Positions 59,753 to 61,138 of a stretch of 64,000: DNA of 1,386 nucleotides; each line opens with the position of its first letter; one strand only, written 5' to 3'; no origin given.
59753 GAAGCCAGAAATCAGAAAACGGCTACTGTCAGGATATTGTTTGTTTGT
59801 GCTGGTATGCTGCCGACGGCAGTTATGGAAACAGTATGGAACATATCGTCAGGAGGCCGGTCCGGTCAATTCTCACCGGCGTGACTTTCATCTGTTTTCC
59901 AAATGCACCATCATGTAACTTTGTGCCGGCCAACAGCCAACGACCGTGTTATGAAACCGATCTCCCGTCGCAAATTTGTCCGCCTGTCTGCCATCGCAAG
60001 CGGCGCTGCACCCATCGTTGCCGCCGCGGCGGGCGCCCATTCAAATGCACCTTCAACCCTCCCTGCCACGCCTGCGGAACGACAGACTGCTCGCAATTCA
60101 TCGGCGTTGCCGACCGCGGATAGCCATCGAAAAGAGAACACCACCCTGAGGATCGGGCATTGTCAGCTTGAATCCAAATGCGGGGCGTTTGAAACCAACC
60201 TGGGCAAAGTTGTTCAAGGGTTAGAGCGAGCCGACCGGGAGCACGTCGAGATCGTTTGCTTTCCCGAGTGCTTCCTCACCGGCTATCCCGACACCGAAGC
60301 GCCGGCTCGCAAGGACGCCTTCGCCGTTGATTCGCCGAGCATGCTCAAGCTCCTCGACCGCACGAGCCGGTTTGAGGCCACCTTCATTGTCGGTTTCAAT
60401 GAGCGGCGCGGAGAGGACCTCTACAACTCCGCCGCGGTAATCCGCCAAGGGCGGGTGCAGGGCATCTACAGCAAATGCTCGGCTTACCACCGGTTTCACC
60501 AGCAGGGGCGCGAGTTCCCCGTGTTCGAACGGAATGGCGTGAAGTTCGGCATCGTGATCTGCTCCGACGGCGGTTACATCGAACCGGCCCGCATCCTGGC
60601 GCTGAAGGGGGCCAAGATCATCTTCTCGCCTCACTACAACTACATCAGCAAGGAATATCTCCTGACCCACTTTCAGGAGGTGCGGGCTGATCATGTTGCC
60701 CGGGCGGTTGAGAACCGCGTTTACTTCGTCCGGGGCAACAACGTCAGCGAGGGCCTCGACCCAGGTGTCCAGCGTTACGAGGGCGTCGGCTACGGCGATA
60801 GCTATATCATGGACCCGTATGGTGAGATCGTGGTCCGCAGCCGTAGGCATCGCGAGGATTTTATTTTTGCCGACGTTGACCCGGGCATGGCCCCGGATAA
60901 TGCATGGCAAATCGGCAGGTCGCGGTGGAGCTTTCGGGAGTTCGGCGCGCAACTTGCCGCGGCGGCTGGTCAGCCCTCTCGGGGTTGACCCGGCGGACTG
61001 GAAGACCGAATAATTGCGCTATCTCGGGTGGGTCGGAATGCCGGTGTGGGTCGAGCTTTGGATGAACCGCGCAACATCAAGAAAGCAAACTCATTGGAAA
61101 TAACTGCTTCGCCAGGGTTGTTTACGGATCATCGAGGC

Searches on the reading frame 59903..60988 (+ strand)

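Call 35: search_protein_families(library=pfam, proteins=[window:59903-60988:+])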
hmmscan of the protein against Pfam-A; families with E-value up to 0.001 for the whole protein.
window:59903-60988:+ (361 aa): 1 family
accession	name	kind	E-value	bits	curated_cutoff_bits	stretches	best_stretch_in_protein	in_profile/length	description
PF00795.27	CN_hydrolase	-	2.8e-35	122.4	23.2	1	83-329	1-250/256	Carbon-nitrogen hydrolase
